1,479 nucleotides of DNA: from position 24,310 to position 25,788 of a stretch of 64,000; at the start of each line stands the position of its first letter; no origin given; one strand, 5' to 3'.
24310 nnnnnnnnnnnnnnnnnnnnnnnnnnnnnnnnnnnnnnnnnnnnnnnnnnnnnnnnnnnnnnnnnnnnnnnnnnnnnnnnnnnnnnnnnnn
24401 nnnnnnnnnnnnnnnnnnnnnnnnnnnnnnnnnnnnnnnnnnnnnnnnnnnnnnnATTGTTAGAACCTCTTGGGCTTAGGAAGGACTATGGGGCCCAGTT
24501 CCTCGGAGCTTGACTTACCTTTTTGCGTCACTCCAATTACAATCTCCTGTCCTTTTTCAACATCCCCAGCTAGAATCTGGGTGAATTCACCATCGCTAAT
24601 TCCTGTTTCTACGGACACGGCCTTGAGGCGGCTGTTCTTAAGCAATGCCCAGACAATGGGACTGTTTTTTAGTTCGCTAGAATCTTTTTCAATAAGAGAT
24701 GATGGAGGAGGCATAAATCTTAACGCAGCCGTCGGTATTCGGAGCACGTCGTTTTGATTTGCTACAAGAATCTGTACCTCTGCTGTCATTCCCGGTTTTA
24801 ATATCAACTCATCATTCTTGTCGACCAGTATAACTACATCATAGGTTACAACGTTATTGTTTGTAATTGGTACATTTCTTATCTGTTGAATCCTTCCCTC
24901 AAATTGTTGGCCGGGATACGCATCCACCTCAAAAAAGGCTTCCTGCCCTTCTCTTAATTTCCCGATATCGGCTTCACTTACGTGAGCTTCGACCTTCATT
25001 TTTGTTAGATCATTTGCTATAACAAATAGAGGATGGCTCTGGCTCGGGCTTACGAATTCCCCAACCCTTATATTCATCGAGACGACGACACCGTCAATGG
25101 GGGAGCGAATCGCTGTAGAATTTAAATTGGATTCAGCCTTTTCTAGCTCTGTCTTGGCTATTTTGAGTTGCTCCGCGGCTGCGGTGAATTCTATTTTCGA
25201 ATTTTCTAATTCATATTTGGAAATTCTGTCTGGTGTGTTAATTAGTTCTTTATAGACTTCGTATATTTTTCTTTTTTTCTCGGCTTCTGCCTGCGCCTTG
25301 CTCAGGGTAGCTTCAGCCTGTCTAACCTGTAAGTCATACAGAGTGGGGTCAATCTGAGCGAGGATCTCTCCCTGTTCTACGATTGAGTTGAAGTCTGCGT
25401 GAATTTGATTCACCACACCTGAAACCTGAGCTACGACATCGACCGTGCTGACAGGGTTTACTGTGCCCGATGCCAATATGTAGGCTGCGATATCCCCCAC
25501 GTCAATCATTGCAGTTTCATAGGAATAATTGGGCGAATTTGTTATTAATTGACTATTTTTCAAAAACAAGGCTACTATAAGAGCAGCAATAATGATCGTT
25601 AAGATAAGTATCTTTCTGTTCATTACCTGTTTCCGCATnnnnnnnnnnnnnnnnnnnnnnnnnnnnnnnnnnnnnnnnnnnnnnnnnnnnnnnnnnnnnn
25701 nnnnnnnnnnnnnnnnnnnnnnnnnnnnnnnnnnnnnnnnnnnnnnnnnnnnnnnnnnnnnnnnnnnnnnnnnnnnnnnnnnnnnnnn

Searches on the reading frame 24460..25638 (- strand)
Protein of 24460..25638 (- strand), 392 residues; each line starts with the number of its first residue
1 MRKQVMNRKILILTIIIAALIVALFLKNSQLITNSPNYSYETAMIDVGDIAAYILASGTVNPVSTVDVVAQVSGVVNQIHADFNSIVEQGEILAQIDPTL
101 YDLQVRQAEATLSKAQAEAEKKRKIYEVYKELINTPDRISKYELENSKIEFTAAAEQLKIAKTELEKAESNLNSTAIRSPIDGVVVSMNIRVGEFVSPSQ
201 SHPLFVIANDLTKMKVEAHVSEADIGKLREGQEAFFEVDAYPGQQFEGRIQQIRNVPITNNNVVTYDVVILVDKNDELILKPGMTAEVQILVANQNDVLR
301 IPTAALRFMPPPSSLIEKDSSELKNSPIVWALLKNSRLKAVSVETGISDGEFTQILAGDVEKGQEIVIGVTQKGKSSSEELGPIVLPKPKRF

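Call 9: search_protein_families(library=pfam, proteins=[window:24460-25638:-], max_evalue=0.1)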
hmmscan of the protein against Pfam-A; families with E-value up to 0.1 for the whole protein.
window:24460-25638:- (392 aa): 7 families
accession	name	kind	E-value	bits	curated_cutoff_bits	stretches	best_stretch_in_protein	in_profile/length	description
PF13437.12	HlyD_3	-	3.2e-25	89.4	22.2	2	177-283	2-106/106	HlyD family secretion protein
PF16576.10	HlyD_D23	-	1.6e-24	86.8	30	1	62-286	16-214/214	Barrel-sandwich domain of CusB or HlyD membrane-fusion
PF13533.13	Biotin_lipoyl_2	-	0.00064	19.9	29.8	0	70-97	5-32/32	Biotin-lipoyl like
PF00364.28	Biotin_lipoyl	-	0.0046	17.2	22.1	1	66-96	43-73/73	Biotin-requiring enzyme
PF08700.17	VPS51_Exo84_N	-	0.015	15.8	24.2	1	99-147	20-68/87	Vps51/EXO84/COG1 N-terminal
PF12054.13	DUF3535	-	0.026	14.2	26.2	1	16-166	146-295/448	Domain of unknown function (DUF3535)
PF20675.2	MPH2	-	0.048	14.9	29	1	105-160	38-93/107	Maintenance of Photosystem II under High light 2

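Call 10: find_related_loci(query=window:24460-25638:-, collection=genome_contigs, flank=4000)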
Query window:24460-25638:- (392 aa) in genome_contigs; peptide patterns used: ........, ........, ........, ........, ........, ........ (x = any residue, [..] = any of these).
152 stretches matched a pattern, but none encodes a relative of the query by tblastn (E <= 1e-3).

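Call 11: find_encoding_contigs(protein=window:24460-25638:-, flank=3000, max_places=6)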
Protein window:24460-25638:- (392 aa): no gene with exactly this product is on record in the collection.

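Call 12: find_homologous_proteins(query=window:24460-25638:-, max_evalue=1e-10)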
Query window:24460-25638:- (392 aa): 6027 proteins with E <= 1e-10 among 8000 candidates; the best 120 are listed.
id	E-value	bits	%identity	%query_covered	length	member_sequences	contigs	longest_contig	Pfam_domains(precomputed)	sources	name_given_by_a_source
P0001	2.2e-240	815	100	99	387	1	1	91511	PF25973.1,PF26002.1,PF25990.1,PF25919.1,PF25917.1,PF25944.1,PF25954.1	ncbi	ncbi:MAG: efflux RND transporter periplasmic adaptor subunit [Thermodesulfobacteriota bacterium]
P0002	1.7e-223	759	91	100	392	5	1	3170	PF25973.1,PF26002.1,PF25990.1,PF25917.1,PF25944.1,PF25954.1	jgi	jgi:HlyD family secretion protein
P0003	8.1e-223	757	91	100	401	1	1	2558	PF25973.1,PF26002.1,PF25876.1,PF25940.1,PF25990.1,PF25917.1,PF25944.1,PF25954.1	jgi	jgi:HlyD family secretion protein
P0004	2.4e-222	755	91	100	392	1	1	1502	PF25973.1,PF26002.1,PF25990.1,PF25917.1,PF25944.1,PF25954.1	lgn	-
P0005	6.3e-222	754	91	100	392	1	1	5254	PF25973.1,PF26002.1,PF25876.1,PF25990.1,PF25917.1,PF25944.1,PF25954.1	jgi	jgi:HlyD family secretion protein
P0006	6.4e-218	741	90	99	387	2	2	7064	PF25973.1,PF26002.1,PF25990.1,PF25917.1,PF25944.1,PF25954.1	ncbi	-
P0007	2.0e-217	739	90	99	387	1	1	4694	PF25973.1,PF26002.1,PF25990.1,PF25917.1,PF25944.1,PF25954.1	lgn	-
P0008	1.4e-213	726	87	100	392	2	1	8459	PF25973.1,PF26002.1,PF25990.1,PF25917.1,PF25944.1,PF25954.1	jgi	jgi:HlyD family secretion protein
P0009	6.3e-213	724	87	100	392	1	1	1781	PF25973.1,PF26002.1,PF25990.1,PF25917.1,PF25944.1,PF25954.1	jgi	jgi:HlyD family secretion protein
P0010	8.0e-211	717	86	100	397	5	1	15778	PF25973.1,PF26002.1,PF25990.1,PF25917.1,PF25944.1,PF25954.1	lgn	-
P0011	8.1e-211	717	85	100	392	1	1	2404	PF25973.1,PF26002.1,PF25990.1,PF25917.1,PF25944.1,PF25954.1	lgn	-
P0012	4.7e-209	712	86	100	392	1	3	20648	PF25973.1,PF26002.1,PF25876.1,PF25990.1,PF25917.1,PF25944.1,PF25954.1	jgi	jgi:HlyD family secretion protein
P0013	6.4e-209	711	86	99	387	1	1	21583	PF25973.1,PF26002.1,PF25990.1,PF25917.1,PF25944.1,PF25954.1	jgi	jgi:HlyD family secretion protein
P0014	1.1e-208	710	85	99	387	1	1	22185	PF25973.1,PF26002.1,PF25990.1,PF25917.1,PF25944.1,PF25954.1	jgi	jgi:HlyD family secretion protein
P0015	2.9e-208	709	85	100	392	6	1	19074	PF25973.1,PF26002.1,PF25990.1,PF25917.1,PF25944.1,PF25954.1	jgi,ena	-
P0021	7.9e-196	668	79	100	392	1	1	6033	PF25973.1,PF26002.1,PF25990.1,PF25917.1,PF25944.1,PF25954.1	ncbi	-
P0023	6.2e-194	662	80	100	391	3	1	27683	PF25973.1,PF26002.1,PF25876.1,PF25990.1,PF25917.1,PF25944.1,PF25954.1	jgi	jgi:HlyD family secretion protein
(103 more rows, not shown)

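Call 14: find_encoding_contigs(protein=P0012, flank=3500, max_places=3)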
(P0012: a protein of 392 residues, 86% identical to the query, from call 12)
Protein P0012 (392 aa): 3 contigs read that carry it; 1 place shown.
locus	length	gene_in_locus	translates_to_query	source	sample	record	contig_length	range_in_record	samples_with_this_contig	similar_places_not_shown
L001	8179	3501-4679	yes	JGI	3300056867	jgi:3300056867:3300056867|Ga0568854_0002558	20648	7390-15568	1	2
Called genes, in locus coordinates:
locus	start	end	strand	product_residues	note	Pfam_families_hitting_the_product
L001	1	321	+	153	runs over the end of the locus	PF11161:DUF2944 (weak)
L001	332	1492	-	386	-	PF04055:Radical_SAM, PF06969:HemN_C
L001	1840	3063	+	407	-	PF02321:OEP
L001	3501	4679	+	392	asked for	PF25917:BSH_RND, PF25973:BSH_CzcB, PF25876:HH_MFP_RND (weak), PF25944:Beta-barrel_RND, PF25954:Beta-barrel_RND_2, PF25990:Beta-barrel_YknX, PF26002:Beta-barrel_AprE (weak)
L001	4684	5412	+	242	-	PF02463:SMC_N (weak), PF00005:ABC_tran, PF13304:AAA_21 (faint)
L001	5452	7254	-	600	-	-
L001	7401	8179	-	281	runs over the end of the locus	PF13369:Transglut_core2, PF13371:TPR_9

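Call 15: find_encoding_contigs(protein=P0023, flank=3500, max_places=3)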
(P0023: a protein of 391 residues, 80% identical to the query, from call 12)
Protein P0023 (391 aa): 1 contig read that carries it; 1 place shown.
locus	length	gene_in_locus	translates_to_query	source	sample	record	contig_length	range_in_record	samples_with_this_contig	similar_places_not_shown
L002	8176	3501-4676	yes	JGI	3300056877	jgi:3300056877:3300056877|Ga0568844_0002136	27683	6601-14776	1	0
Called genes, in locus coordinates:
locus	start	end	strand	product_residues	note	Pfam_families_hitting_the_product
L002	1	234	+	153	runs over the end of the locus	PF11161:DUF2944 (faint)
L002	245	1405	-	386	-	PF04055:Radical_SAM, PF06969:HemN_C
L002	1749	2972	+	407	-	PF02321:OEP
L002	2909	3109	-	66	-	-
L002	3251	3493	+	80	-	-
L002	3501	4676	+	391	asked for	PF25917:BSH_RND, PF25973:BSH_CzcB, PF25876:HH_MFP_RND (weak), PF25944:Beta-barrel_RND (weak), PF25954:Beta-barrel_RND_2, PF25990:Beta-barrel_YknX, PF26002:Beta-barrel_AprE (weak)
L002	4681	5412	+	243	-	PF02463:SMC_N (faint), PF00005:ABC_tran, PF13304:AAA_21 (faint)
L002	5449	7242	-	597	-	-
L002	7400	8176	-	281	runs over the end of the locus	PF13369:Transglut_core2, PF13371:TPR_9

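Call 19: find_related_loci(query=A2, collection=metagenome_contigs, flank=2500)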
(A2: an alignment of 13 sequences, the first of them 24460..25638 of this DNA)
Query A2 (392 aa) in metagenome_contigs; peptide patterns used: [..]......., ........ (x = any residue, [..] = any of these).
600 stretches matched a pattern (row limit reached: there are more); 474 encode a relative of the query (tblastn E <= 1e-3); the best 80 are kept; 80 distinct loci.
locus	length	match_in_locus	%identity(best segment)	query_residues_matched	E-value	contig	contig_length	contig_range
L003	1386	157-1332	87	1-392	0e+0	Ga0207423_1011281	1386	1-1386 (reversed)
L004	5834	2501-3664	48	2-392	2e-121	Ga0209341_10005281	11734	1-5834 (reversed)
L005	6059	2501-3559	52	39-392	2e-119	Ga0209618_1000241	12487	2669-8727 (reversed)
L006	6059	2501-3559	52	39-392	2e-119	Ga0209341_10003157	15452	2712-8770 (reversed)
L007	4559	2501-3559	52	39-392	2e-119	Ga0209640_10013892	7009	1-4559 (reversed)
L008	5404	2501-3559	52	39-392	2e-118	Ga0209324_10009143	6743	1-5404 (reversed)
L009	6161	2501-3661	48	2-392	3e-112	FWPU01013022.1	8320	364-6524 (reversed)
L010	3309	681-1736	51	39-392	2e-111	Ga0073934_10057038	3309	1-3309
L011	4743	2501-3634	44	7-392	8e-97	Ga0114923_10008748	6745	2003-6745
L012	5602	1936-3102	43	2-392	4e-96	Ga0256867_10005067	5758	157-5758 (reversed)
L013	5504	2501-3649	45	2-392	1e-95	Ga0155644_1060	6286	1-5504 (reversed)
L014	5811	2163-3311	45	2-392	3e-95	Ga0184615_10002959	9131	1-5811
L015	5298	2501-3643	44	5-392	8e-91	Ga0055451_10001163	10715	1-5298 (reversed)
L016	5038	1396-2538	43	4-392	1e-90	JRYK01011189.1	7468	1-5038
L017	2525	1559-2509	47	40-357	2e-92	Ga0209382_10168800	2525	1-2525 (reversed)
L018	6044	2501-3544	45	39-392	6e-89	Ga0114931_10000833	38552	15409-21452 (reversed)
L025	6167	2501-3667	48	2-392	4e-109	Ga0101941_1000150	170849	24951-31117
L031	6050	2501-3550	39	34-392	6e-71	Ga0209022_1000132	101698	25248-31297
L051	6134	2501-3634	38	7-392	2e-70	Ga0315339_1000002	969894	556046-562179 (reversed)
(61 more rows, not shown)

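Call 20: find_encoding_contigs(protein=P0006, flank=3000, max_places=3)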
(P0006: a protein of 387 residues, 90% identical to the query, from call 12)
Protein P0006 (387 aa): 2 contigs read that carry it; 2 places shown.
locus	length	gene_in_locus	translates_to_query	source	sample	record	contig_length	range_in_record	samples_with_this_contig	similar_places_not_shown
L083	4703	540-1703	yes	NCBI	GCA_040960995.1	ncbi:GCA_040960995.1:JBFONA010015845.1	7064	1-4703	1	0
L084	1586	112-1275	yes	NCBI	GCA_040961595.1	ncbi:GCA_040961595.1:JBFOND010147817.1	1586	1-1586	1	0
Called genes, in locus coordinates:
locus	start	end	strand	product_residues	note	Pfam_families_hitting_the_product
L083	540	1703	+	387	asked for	PF25917:BSH_RND, PF25973:BSH_CzcB, PF25944:Beta-barrel_RND, PF25954:Beta-barrel_RND_2, PF25990:Beta-barrel_YknX, PF26002:Beta-barrel_AprE (weak)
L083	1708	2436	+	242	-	PF02463:SMC_N (faint), PF00005:ABC_tran, PF13304:AAA_21 (faint)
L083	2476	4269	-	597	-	PF01839:FG-GAP (faint)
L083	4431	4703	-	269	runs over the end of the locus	PF13369:Transglut_core2, PF13371:TPR_9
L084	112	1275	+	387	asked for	PF25917:BSH_RND, PF25973:BSH_CzcB, PF25944:Beta-barrel_RND, PF25954:Beta-barrel_RND_2, PF25990:Beta-barrel_YknX, PF26002:Beta-barrel_AprE (weak)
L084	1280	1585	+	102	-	?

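Call 21: find_encoding_contigs(protein=P0005, flank=3000, max_places=3)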
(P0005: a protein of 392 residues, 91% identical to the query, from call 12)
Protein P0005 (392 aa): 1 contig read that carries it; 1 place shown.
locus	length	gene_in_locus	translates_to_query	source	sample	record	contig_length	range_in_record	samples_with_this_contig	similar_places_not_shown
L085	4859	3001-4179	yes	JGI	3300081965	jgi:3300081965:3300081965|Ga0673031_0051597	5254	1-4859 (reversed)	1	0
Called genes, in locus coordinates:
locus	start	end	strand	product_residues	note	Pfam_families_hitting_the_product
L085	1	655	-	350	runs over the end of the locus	?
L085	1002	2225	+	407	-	PF02321:OEP (weak)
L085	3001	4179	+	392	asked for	PF25917:BSH_RND, PF25973:BSH_CzcB, PF25876:HH_MFP_RND (weak), PF25944:Beta-barrel_RND (weak), PF25954:Beta-barrel_RND_2, PF25990:Beta-barrel_YknX, PF26002:Beta-barrel_AprE (weak)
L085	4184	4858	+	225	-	?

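Call 22: find_encoding_contigs(protein=P0008, flank=3000, max_places=3)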
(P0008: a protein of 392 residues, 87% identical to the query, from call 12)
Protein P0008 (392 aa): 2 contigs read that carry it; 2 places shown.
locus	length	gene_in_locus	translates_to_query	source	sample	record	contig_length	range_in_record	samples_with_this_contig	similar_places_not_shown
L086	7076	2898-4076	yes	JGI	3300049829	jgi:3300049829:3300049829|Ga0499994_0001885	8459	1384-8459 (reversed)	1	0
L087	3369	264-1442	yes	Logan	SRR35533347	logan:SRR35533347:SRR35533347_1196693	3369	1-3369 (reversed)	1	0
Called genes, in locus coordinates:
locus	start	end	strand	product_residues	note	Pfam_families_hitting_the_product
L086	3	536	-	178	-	?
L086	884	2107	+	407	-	PF02321:OEP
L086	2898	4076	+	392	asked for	PF25917:BSH_RND, PF25973:BSH_CzcB, PF25944:Beta-barrel_RND (weak), PF25954:Beta-barrel_RND_2, PF25990:Beta-barrel_YknX, PF26002:Beta-barrel_AprE (weak)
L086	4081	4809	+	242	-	PF02463:SMC_N (weak), PF00005:ABC_tran, PF13304:AAA_21 (faint)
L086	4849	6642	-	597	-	-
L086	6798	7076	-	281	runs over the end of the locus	PF13369:Transglut_core2, PF13371:TPR_9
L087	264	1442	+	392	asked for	PF25917:BSH_RND, PF25973:BSH_CzcB, PF25944:Beta-barrel_RND (weak), PF25954:Beta-barrel_RND_2, PF25990:Beta-barrel_YknX, PF26002:Beta-barrel_AprE (weak)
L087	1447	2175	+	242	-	PF02463:SMC_N (weak), PF00005:ABC_tran, PF13304:AAA_21 (faint)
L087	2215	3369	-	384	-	?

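Call 23: find_encoding_contigs(protein=P0010, flank=3000, max_places=3)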
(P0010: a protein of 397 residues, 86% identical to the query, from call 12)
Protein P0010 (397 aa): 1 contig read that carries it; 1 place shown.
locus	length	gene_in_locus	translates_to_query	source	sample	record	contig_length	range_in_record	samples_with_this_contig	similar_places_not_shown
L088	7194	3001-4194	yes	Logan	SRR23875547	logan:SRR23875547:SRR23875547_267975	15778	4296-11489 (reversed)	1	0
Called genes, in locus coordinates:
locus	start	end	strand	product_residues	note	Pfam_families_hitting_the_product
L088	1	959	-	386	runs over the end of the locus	PF04055:Radical_SAM, PF06969:HemN_C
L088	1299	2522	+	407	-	PF02321:OEP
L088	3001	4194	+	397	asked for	PF25917:BSH_RND, PF25973:BSH_CzcB, PF25944:Beta-barrel_RND, PF25954:Beta-barrel_RND_2, PF25990:Beta-barrel_YknX, PF26002:Beta-barrel_AprE (weak)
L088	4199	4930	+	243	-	PF02463:SMC_N (weak), PF00005:ABC_tran, PF13304:AAA_21 (faint)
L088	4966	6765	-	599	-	-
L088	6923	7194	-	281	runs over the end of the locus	PF13369:Transglut_core2, PF13371:TPR_9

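Call 31: find_encoding_contigs(protein=P0007, flank=3000, max_places=3)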
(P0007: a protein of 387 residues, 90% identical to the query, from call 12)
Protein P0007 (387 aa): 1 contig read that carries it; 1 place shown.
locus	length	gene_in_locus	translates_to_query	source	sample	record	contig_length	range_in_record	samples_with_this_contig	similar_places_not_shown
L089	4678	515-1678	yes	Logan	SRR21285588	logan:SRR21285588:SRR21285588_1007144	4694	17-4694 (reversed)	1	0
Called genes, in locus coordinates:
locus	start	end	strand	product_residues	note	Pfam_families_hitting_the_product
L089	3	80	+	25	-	?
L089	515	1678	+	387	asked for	PF25917:BSH_RND, PF25973:BSH_CzcB, PF25944:Beta-barrel_RND, PF25954:Beta-barrel_RND_2, PF25990:Beta-barrel_YknX, PF26002:Beta-barrel_AprE (weak)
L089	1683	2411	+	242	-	PF02463:SMC_N (faint), PF00005:ABC_tran, PF13304:AAA_21 (faint)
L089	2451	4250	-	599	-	-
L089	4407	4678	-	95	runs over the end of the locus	?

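Call 32: find_encoding_contigs(protein=P0002, flank=3000, max_places=5)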
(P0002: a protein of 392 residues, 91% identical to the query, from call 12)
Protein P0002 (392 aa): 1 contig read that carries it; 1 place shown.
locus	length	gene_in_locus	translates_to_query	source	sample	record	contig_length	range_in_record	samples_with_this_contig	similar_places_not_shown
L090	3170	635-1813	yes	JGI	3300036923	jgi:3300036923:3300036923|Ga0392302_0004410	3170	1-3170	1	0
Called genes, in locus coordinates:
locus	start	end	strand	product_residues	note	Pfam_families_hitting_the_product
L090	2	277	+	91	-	?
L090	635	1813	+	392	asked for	PF25917:BSH_RND, PF25973:BSH_CzcB, PF25944:Beta-barrel_RND, PF25954:Beta-barrel_RND_2, PF25990:Beta-barrel_YknX, PF26002:Beta-barrel_AprE (weak)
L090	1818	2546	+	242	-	PF02463:SMC_N (faint), PF00005:ABC_tran, PF13304:AAA_21 (faint)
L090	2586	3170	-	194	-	?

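Call 33: find_encoding_contigs(protein=P0015, flank=3000, max_places=5)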
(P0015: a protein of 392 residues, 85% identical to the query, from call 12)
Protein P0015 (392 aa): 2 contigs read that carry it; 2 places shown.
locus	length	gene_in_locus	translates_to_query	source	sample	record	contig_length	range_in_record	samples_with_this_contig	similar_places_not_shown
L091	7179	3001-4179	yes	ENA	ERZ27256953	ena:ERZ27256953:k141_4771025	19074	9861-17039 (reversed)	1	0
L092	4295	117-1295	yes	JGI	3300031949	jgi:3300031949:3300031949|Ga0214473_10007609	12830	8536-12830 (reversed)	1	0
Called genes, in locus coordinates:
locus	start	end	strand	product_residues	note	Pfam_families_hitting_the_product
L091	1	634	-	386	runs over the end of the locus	PF04055:Radical_SAM, PF06969:HemN_C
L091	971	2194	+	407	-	PF02321:OEP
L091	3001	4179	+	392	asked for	PF25917:BSH_RND, PF25973:BSH_CzcB, PF25944:Beta-barrel_RND (weak), PF25954:Beta-barrel_RND_2, PF25990:Beta-barrel_YknX, PF26002:Beta-barrel_AprE (weak)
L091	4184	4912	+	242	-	PF02463:SMC_N (faint), PF00005:ABC_tran, PF13304:AAA_21 (faint)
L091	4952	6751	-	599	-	-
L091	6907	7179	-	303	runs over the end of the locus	PF13369:Transglut_core2, PF13371:TPR_9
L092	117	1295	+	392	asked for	PF25917:BSH_RND, PF25973:BSH_CzcB, PF25944:Beta-barrel_RND (weak), PF25954:Beta-barrel_RND_2, PF25990:Beta-barrel_YknX, PF26002:Beta-barrel_AprE (weak)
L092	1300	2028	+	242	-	PF02463:SMC_N (faint), PF00005:ABC_tran, PF13304:AAA_21 (faint)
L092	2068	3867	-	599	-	-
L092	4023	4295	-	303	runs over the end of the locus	PF13369:Transglut_core2, PF13371:TPR_9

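Call 71: find_encoding_contigs(protein=P0021, flank=3000, max_places=4)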
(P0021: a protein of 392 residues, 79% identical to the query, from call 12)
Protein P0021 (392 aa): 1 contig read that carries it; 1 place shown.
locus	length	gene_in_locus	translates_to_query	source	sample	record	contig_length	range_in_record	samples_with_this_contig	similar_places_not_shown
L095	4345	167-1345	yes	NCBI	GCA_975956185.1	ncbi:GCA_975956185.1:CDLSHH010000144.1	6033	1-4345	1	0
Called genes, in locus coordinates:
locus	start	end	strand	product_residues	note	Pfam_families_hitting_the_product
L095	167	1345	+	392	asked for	PF25917:BSH_RND, PF25973:BSH_CzcB, PF26002:Beta-barrel_AprE (faint), PF25944:Beta-barrel_RND, PF25954:Beta-barrel_RND_2, PF25990:Beta-barrel_YknX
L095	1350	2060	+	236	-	PF02463:SMC_N (faint), PF00005:ABC_tran, PF13304:AAA_21 (faint)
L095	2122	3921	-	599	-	-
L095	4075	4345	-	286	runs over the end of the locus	PF13369:Transglut_core2, PF13371:TPR_9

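Call 78: search_protein_families(library=pfam, proteins=[L005:1170-2402:+, L005:2399-3562:+, L005:3525-4286:+, L005:4264-5478:+, L005:1-1064:-, L051:1246-2487:+, L051:3638-4312:+, L051:4309-6132:-], max_evalue=0.00001)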
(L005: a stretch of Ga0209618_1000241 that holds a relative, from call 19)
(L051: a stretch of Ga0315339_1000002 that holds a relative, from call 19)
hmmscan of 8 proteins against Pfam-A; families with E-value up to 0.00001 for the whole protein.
L005:1170-2402:+ (410 aa): 1 family
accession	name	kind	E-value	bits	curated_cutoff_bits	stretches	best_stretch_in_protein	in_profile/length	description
PF02321.23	OEP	-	2.2e-70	236.7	22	2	225-405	1-187/187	Outer membrane efflux protein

L005:2399-3562:+ (387 aa): 2 families
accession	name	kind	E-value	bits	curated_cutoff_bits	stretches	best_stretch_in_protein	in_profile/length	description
PF16576.10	HlyD_D23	-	8.4e-25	87.7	30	1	60-281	18-214/214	Barrel-sandwich domain of CusB or HlyD membrane-fusion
PF13437.12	HlyD_3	-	5.3e-17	62.9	22.2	1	171-278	1-106/106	HlyD family secretion protein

L005:3525-4286:+ (253 aa): 2 families
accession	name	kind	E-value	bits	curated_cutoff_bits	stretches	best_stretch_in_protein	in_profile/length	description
PF00005.33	ABC_tran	-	7e-34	117.8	25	1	38-186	1-136/137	ABC transporter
PF13304.12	AAA_21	-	7.5e-07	29.9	27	0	132-217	220-299/304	AAA domain, putative AbiEii toxin, Type IV TA system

L005:4264-5478:+ (404 aa): 2 families
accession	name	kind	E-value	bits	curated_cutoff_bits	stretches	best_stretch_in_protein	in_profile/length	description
PF12704.14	MacB_PCD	-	5.1e-50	171.1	27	1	21-244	1-207/207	MacB-like periplasmic core domain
PF02687.27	FtsX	-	1.5e-21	77.1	25.5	1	284-397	2-120/120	FtsX-like permease C-terminal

L005:1-1064:- (354 aa): 2 families
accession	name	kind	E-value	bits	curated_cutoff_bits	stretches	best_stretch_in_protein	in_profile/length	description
PF04055.27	Radical_SAM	-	3e-27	96.2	29.5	1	6-177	1-164/166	Radical SAM superfamily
PF06969.22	HemN_C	-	2.4e-07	31.2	24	1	309-341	1-33/67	HemN C-terminal domain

L051:1246-2487:+ (413 aa): 1 family
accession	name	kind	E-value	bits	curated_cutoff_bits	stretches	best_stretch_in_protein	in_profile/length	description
PF02321.23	OEP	-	7.2e-52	176.4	22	2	235-411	6-187/187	Outer membrane efflux protein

L051:3638-4312:+ (224 aa): 3 families
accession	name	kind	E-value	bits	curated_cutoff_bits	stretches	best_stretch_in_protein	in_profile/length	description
PF00005.33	ABC_tran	-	1.6e-33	116.6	25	1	24-172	1-136/137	ABC transporter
PF02463.25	SMC_N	-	2.1e-06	27.7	40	1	35-214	25-209/220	RecF/RecN/SMC N terminal domain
PF13304.12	AAA_21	-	4.6e-06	27.3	27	0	135-203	228-299/304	AAA domain, putative AbiEii toxin, Type IV TA system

L051:4309-6132:- (607 aa): 1 family
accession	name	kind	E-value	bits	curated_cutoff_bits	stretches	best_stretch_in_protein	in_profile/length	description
PF01839.29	FG-GAP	-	2.5e-10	40.4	22.1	0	532-549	16-37/37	FG-GAP repeat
